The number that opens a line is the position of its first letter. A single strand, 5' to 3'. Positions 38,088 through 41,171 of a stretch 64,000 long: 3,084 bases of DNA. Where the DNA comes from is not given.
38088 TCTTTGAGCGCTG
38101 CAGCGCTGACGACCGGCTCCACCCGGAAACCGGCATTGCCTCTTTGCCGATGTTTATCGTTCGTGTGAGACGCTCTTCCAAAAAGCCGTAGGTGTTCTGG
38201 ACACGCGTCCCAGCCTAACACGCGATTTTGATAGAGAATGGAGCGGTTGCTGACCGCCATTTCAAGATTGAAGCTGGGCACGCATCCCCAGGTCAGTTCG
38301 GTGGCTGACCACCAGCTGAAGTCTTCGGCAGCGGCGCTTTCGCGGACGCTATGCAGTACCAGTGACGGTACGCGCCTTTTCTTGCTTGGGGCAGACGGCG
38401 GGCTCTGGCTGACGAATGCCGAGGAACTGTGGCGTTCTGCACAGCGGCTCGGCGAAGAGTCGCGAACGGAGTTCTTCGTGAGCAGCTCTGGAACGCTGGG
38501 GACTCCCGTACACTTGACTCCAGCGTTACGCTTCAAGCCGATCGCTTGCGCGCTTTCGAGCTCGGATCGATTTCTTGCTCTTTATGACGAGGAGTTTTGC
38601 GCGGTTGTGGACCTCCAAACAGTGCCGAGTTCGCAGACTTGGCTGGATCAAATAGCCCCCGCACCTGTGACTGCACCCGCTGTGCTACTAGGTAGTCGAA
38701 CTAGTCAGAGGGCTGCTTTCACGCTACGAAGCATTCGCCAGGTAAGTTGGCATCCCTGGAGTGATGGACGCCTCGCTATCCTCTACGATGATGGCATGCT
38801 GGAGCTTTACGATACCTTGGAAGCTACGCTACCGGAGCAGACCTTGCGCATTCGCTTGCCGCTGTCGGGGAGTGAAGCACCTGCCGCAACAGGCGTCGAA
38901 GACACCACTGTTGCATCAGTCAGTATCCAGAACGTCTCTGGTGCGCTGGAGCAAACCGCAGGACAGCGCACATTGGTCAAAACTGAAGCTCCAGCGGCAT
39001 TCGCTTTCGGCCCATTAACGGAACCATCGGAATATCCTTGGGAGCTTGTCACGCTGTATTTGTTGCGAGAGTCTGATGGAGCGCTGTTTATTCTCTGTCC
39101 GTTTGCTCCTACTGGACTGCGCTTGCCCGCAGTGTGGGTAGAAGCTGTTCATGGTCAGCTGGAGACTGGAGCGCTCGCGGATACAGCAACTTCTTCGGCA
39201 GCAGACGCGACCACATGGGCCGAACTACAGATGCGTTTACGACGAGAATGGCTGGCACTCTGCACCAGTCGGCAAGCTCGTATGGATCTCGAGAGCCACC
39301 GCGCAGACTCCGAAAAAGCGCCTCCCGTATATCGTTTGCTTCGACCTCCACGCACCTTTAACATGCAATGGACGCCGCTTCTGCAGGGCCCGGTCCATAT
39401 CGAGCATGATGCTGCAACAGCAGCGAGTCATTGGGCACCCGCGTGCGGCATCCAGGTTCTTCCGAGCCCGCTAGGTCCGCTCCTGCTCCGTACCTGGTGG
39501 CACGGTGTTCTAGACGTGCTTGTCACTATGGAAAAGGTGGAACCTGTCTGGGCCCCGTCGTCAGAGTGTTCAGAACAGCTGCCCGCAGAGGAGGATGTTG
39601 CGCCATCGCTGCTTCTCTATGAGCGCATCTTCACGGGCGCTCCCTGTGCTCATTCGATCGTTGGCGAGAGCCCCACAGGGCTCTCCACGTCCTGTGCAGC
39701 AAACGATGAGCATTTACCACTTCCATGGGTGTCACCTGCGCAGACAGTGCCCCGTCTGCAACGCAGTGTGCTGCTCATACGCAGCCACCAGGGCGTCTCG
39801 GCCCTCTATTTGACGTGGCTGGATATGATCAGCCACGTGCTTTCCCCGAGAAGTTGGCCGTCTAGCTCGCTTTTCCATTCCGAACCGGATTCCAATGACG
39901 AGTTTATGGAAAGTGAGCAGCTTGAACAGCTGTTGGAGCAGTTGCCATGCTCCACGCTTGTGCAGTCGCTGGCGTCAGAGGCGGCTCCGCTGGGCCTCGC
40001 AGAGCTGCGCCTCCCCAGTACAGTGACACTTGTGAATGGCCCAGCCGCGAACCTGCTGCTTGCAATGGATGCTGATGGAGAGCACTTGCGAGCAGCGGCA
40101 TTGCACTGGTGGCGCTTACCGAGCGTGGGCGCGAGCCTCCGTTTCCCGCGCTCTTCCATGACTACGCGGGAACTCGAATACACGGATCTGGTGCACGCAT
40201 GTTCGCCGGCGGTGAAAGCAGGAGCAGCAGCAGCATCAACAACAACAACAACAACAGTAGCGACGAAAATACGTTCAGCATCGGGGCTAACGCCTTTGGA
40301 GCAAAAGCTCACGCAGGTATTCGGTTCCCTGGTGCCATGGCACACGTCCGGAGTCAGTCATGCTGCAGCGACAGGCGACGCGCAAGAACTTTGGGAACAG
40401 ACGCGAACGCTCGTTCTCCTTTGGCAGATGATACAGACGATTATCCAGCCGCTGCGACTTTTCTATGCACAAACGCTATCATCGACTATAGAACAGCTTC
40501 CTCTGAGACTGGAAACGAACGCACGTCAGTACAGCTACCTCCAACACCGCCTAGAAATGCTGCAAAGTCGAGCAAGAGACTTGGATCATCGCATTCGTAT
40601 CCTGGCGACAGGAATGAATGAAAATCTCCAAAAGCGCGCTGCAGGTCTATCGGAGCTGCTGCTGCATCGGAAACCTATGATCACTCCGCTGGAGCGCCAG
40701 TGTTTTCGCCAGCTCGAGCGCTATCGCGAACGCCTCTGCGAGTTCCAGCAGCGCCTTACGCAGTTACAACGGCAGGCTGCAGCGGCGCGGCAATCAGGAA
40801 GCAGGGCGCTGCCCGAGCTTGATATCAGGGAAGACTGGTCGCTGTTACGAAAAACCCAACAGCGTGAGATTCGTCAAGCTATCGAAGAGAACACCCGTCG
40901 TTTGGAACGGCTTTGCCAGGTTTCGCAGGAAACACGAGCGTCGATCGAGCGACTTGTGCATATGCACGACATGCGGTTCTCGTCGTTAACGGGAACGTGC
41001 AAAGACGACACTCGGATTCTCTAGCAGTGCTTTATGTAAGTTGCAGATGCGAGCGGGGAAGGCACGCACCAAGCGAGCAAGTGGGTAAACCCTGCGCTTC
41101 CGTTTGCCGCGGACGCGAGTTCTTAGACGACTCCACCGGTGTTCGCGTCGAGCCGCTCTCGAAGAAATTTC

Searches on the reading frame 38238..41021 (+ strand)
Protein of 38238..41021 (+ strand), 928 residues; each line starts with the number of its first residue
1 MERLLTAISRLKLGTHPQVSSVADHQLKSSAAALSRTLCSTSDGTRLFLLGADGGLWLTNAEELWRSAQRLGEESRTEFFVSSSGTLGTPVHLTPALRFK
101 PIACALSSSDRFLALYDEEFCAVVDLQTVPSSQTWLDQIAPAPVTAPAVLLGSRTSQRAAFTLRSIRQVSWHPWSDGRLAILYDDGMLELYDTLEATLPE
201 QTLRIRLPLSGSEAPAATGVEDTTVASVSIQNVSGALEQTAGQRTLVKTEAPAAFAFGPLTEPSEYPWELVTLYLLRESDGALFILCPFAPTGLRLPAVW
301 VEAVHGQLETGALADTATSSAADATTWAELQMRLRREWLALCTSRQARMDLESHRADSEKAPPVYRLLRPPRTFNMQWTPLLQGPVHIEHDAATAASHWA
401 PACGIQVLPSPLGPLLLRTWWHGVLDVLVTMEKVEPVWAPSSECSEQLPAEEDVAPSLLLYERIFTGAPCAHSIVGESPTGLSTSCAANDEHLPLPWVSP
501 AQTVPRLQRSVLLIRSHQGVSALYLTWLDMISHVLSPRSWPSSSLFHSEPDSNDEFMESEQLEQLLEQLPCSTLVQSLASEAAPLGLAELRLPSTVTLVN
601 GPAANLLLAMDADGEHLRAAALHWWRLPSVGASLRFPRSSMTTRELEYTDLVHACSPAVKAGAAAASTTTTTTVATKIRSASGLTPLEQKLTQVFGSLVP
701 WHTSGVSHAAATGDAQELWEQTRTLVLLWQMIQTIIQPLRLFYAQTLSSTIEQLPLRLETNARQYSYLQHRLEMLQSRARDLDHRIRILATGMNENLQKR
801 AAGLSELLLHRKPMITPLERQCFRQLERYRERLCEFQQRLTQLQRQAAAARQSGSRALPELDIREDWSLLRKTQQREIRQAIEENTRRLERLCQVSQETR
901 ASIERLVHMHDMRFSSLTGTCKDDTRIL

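Call 8: search_protein_families(library=pfam, proteins=[window:38238-41021:+], max_evalue=0.01)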
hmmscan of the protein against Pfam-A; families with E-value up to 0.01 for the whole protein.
window:38238-41021:+ (928 aa): 1 family
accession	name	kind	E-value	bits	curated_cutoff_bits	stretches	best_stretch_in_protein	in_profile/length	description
PF10168.15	Nup88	-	0.0037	15.6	24.4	0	793-894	593-692/702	Nuclear pore component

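Call 28: find_homologous_proteins(query=window:38238-41021:+, max_evalue=1e-30)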
Query window:38238-41021:+ (928 aa): 3 proteins with E <= 1e-30 among 8000 candidates.
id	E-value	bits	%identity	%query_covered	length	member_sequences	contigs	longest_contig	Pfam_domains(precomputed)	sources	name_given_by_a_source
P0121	0.0e+0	2064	100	100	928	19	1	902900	-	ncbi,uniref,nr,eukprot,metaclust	ncbi:hypothetical protein CYME_CMO203C [Cyanidioschyzon merolae strain 10D]|uniref:Uncharacterized p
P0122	6.0e-245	834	46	98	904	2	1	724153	-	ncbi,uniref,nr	ncbi:hypothetical protein F1559_002595 [Cyanidiococcus yangmingshanensis]|uniref:Nucleoporin nup82 n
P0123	3.2e-238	811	48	98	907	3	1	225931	-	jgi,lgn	jgi:hypothetical protein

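Call 29: list_cluster_members(proteins=[P0121, P0001])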
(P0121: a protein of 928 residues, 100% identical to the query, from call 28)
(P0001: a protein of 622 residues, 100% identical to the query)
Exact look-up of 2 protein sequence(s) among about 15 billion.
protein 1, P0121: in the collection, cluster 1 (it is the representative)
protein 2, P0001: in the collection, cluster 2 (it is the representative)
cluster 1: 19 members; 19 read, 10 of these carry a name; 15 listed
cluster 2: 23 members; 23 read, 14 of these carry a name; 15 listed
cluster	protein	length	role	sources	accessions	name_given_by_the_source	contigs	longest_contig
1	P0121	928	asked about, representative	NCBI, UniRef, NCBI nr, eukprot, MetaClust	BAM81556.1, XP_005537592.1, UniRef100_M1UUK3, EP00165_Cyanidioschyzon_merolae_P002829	hypothetical protein CYME_CMO203C [Cyanidioschyzon merolae strain 10D] | Uncharacterized protein n=1 Tax=Cyanidioschyzon merolae (strain NIES-3377 / 10D) ... | XP_005537592.1 hypothetical protein CYME_CMO203C [Cyanidioschyzon merolae strain 10D]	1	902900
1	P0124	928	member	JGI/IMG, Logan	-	hypothetical protein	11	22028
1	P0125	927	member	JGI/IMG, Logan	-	hypothetical protein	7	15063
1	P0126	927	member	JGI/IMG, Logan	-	hypothetical protein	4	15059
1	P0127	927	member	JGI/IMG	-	hypothetical protein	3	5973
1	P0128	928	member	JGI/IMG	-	hypothetical protein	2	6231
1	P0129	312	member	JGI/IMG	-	hypothetical protein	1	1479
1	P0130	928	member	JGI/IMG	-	hypothetical protein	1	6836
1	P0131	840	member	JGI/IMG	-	hypothetical protein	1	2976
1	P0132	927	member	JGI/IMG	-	hypothetical protein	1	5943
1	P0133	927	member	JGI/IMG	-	-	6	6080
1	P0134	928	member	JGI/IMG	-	-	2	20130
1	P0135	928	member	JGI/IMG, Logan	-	-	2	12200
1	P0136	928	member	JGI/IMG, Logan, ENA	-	-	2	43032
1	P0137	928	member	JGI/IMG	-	-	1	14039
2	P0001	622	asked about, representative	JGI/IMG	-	-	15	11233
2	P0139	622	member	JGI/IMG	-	hypothetical protein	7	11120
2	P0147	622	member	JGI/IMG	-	hypothetical protein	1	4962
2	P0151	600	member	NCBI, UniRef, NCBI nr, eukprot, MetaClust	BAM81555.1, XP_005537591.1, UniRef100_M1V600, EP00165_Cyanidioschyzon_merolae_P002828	coatomer protein complex, subunit delta [Cyanidioschyzon merolae strain 10D] | Coatomer subunit delta n=1 Tax=Cyanidioschyzon merolae (strain NIES-3377 / 10D) ... | XP_005537591.1 coatomer protein complex, subunit delta [Cyanidioschyzon merolae strain ...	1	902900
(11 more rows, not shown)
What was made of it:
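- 38238..41024 (+): Right flanking gene: Nup88/Nup82-like protein CYME_CMO203C. Calls 28 and 29: 100% identical to BAM81556.1 of C. merolae 10D, on a 902,900-bp contig.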

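Call 31: find_encoding_contigs(protein=P0124, flank=10000, max_places=10)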
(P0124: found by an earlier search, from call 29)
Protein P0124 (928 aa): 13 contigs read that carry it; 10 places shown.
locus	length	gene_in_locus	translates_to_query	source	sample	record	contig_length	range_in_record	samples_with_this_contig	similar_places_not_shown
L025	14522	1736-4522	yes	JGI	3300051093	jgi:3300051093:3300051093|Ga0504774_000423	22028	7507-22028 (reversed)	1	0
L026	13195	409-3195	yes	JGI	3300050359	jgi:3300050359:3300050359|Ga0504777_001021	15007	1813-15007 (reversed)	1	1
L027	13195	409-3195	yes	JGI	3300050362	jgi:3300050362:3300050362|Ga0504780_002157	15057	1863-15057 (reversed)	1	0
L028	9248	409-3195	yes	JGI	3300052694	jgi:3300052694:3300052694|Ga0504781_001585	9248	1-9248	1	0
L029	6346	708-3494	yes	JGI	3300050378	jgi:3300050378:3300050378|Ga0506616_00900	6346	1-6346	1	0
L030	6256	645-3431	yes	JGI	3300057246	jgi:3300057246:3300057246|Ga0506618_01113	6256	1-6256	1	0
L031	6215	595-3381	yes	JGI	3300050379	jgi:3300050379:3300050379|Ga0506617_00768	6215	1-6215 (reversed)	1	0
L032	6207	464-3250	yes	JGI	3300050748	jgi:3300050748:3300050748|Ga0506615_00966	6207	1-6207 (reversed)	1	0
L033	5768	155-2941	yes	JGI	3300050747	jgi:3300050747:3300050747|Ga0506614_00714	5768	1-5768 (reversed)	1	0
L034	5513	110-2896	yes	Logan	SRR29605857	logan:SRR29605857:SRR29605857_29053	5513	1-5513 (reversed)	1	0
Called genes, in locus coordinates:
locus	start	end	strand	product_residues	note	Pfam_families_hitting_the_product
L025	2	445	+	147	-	?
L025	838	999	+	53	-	-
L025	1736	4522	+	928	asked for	-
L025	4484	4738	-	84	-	-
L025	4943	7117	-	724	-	PF02373:JmjC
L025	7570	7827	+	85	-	-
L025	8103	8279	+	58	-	-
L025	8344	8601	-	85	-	-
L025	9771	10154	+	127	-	PF08606:Prp19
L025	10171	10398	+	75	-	-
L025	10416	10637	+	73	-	-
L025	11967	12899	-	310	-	PF01138:RNase_PH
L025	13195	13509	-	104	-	-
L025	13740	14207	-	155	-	-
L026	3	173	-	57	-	?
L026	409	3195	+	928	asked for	-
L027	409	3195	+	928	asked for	-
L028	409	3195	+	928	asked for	-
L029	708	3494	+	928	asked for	-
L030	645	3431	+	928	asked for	-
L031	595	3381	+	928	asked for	-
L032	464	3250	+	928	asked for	-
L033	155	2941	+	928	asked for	-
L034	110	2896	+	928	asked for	-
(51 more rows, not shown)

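Call 36: find_encoding_contigs(protein=P0139, flank=10000, max_places=10)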
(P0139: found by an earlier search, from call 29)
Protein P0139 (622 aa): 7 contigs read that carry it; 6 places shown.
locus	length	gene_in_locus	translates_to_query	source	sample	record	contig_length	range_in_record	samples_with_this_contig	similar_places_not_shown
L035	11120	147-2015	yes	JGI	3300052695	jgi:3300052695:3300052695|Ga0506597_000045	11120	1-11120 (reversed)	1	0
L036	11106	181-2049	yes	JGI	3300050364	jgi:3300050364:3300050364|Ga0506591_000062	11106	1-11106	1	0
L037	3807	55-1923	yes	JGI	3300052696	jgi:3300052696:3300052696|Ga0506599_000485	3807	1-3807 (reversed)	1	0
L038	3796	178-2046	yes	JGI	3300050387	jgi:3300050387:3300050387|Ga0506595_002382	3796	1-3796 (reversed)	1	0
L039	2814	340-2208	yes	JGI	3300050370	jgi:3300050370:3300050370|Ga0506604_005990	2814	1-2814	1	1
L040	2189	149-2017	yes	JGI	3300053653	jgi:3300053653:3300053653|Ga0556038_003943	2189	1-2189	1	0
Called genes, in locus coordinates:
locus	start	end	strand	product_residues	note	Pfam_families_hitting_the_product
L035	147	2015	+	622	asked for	PF00928:Adap_comp_sub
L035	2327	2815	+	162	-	-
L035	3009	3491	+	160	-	-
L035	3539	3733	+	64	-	-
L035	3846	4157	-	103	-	-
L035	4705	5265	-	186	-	PF13576:Pentapeptide_3 (faint), PF13599:Pentapeptide_4, PF00805:Pentapeptide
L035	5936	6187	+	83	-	-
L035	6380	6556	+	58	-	-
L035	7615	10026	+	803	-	PF03715:Noc2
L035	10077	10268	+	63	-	-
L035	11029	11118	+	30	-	?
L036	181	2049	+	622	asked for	PF00928:Adap_comp_sub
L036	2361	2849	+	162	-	-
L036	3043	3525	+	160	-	-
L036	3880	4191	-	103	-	-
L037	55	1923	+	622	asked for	PF00928:Adap_comp_sub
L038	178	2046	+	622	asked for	PF00928:Adap_comp_sub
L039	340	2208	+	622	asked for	PF00928:Adap_comp_sub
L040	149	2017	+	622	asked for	PF00928:Adap_comp_sub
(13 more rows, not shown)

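Call 37: find_encoding_contigs(protein=P0147, flank=10000, max_places=5)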
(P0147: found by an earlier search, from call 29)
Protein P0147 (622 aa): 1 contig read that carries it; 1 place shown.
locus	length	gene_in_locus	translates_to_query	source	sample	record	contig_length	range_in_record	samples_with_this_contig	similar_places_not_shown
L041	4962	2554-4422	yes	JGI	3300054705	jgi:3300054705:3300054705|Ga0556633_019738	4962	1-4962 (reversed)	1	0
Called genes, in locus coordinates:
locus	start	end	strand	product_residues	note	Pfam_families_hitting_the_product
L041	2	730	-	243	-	?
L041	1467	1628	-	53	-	-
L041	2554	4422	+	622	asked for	PF00928:Adap_comp_sub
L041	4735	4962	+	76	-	?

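Call 52: find_encoding_contigs(protein=P0125, flank=10000, max_places=10)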
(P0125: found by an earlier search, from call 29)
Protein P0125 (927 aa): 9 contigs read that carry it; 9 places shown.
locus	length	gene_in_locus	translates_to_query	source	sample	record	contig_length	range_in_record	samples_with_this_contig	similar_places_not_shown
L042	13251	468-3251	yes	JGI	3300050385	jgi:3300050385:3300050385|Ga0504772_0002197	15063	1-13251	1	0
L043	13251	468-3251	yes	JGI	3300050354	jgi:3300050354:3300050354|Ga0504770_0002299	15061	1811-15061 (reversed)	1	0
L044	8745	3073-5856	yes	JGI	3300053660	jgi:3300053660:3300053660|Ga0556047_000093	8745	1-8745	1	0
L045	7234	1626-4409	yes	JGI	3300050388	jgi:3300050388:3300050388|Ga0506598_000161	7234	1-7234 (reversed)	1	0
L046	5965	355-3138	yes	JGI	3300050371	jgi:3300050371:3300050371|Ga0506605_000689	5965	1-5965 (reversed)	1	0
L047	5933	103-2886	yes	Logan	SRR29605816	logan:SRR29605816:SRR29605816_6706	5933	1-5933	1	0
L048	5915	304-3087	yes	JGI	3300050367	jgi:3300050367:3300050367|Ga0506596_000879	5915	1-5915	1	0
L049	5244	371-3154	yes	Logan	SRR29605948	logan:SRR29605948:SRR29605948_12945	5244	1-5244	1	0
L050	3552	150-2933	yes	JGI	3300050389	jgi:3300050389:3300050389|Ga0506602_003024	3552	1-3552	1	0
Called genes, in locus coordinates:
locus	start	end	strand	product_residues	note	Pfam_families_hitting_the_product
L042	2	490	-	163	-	?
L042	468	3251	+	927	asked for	-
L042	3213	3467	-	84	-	-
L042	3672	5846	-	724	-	PF02373:JmjC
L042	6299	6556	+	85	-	-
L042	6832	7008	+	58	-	-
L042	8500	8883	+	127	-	PF08606:Prp19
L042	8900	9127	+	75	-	-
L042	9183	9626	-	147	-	-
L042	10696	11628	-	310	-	PF01138:RNase_PH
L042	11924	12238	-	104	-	-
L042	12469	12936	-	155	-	-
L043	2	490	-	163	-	?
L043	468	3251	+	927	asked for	-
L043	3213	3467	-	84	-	-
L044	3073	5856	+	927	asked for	-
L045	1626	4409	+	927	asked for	-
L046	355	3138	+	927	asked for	-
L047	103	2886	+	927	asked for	-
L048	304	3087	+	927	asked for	-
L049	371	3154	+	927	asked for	-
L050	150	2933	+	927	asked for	-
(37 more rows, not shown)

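Call 62: find_encoding_contigs(protein=P0134, flank=10000, max_places=5)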
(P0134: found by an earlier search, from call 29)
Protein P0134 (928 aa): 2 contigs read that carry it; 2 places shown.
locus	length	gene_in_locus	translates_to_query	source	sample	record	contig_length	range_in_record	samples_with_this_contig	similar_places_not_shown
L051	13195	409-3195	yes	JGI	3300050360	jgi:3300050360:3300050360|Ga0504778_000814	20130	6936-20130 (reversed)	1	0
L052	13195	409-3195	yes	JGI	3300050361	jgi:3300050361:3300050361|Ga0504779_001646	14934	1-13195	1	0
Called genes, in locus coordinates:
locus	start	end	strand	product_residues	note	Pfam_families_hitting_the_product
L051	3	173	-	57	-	?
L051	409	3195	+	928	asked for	-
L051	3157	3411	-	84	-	-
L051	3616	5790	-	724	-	PF02373:JmjC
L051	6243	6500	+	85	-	-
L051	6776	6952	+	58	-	-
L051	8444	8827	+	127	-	PF08606:Prp19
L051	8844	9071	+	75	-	-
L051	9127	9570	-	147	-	-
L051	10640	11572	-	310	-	PF01138:RNase_PH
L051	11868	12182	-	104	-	-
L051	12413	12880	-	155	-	-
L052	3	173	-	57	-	?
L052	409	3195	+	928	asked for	-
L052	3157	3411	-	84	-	-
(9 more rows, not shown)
